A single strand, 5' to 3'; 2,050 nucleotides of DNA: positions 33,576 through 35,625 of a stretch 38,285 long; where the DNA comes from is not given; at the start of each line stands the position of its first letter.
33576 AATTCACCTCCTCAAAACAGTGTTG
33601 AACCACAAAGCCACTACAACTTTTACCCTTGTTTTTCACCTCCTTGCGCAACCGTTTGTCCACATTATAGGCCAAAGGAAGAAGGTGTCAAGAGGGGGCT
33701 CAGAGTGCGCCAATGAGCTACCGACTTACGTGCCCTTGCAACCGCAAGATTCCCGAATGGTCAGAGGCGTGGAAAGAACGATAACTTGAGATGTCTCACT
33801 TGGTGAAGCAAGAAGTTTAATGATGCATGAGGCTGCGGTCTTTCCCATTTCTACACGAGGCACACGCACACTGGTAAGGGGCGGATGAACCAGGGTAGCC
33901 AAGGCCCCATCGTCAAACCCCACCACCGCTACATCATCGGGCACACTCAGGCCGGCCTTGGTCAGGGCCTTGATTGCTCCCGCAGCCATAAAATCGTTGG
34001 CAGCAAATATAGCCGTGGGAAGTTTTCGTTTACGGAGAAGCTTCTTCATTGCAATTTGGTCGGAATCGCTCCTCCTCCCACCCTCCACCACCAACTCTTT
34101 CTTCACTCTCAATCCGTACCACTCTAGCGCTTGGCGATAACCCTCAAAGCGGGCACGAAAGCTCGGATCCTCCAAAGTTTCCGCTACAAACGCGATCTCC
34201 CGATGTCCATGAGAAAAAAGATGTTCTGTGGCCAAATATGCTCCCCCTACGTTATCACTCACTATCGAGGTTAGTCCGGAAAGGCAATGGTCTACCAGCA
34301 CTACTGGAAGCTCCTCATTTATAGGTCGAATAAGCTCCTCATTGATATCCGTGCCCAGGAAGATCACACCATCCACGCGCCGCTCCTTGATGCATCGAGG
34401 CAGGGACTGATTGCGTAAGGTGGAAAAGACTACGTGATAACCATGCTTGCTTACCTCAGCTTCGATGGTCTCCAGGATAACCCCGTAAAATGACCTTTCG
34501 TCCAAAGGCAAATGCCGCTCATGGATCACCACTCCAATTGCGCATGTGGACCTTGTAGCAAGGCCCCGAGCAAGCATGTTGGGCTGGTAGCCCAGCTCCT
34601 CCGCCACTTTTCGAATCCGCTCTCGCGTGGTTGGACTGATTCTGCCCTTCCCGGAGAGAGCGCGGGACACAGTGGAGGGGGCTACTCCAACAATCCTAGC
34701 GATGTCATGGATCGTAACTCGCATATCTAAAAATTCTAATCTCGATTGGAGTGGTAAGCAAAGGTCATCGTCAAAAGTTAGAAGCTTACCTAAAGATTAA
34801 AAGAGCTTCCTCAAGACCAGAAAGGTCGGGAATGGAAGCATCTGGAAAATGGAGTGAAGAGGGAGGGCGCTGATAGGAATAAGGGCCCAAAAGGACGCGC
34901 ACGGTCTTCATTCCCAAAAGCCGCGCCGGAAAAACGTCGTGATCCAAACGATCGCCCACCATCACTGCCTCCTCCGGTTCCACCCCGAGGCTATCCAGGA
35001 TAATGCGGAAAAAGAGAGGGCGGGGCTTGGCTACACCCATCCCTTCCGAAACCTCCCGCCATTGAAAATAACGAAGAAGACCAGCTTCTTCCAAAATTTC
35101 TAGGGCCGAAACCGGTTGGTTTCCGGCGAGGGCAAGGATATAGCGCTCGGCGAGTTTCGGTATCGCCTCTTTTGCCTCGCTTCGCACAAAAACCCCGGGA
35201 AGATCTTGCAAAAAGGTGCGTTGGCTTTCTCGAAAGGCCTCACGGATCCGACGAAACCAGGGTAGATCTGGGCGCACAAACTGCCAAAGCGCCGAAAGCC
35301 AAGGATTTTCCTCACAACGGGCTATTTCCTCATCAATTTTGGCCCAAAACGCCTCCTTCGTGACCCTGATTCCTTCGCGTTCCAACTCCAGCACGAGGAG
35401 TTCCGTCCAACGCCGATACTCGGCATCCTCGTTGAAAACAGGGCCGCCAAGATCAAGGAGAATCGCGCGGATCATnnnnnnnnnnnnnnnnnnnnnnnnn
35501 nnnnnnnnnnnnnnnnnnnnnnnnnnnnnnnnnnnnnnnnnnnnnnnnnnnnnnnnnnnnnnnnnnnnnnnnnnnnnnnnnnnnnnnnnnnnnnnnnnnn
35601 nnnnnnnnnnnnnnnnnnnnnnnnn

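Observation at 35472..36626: Circularly permuted GTPase fused to a SIS phosphosugar-binding domain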

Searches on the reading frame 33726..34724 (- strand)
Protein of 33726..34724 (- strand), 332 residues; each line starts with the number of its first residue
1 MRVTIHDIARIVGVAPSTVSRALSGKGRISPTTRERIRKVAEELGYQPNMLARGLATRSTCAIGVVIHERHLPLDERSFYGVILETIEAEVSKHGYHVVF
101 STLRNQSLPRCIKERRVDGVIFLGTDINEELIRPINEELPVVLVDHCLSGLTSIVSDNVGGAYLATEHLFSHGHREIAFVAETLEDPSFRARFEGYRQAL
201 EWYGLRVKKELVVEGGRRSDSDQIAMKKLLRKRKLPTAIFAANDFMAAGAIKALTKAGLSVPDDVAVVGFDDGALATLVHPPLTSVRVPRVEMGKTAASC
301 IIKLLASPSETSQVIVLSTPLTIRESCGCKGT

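Call 8: search_protein_families(library=pfam, proteins=[window:33726-34724:-], max_evalue=0.001)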
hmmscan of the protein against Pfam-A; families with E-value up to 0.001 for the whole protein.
window:33726-34724:- (332 aa): 7 families
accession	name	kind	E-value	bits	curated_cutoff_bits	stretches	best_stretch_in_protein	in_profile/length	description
PF13377.12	Peripla_BP_3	-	1.4e-39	136.3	26.5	1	167-327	2-167/167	Periplasmic binding protein-like domain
PF00532.27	Peripla_BP_1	-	2e-27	96.8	22.2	1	73-315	9-271/281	Periplasmic binding proteins and sugar binding domain of LacI family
PF00356.27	LacI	-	3.1e-17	62.5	27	1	4-49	1-46/46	Bacterial regulatory proteins, lacI family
PF13407.12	Peripla_BP_4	-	7.6e-11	42.5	35.1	1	141-272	83-218/258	Periplasmic binding protein domain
PF01989.23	AcnX_swivel_put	-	0.00023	21.3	27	0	64-125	12-72/80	Aconitase X swivel domain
PF20432.4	Xre-like-HTH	-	0.00047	20.8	25.8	0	3-37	24-58/63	Antitoxin Xre-like helix-turn-helix domain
PF01381.28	HTH_3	-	0.00047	20.6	23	0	4-47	11-51/55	Helix-turn-helix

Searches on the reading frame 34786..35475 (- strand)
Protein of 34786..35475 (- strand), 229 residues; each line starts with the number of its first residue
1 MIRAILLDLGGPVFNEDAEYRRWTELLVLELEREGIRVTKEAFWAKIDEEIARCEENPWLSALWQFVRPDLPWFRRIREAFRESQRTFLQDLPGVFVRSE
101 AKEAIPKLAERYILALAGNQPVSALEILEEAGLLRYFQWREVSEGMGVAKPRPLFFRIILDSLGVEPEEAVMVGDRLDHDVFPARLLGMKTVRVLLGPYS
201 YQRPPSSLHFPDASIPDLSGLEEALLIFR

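Call 8: search_protein_families(library=pfam, proteins=[window:34786-35475:-], max_evalue=0.001)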
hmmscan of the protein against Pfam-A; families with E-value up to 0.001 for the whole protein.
window:34786-35475:- (229 aa): 3 families
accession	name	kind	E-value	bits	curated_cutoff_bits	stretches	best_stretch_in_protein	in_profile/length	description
PF00702.32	Hydrolase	-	2.2e-14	54.7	26.4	1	2-185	1-188/191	haloacid dehalogenase-like hydrolase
PF13242.12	Hydrolase_like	-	1.8e-12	47.4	22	1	149-218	3-72/75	HAD-hyrolase-like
PF13419.12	HAD_2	-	1.1e-09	39.1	23.8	1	49-194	35-178/178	Haloacid dehalogenase-like hydrolase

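Call 37: search_protein_families(library=ncbifam, proteins=[window:34786-35475:-], max_evalue=1e-10)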
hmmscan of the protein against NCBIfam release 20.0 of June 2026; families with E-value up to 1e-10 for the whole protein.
window:34786-35475:- (229 aa): 3 families
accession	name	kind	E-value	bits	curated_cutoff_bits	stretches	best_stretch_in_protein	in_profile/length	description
TIGR02253.1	CTE7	subfamily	1e-24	87.5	169.75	1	1-216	1-215/221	TIGR02253 family HAD-type hydrolase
TIGR02252.1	DREG-2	subfamily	3.5e-12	46.5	155.2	1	111-191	121-201/203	HAD hydrolase, REG-2-like, family IA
TIGR01458.1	HAD-SF-IIA-hyp3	hypoth_equivalog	2.8e-11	43.2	175.95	0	146-199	175-228/257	TIGR01458 family HAD-type hydrolase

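Call 52: search_protein_families(library=padloc, proteins=[window:34786-35475:-], max_evalue=0.01)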
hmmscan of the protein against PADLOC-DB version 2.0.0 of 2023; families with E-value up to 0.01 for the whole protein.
window:34786-35475:- (229 aa): 0 families
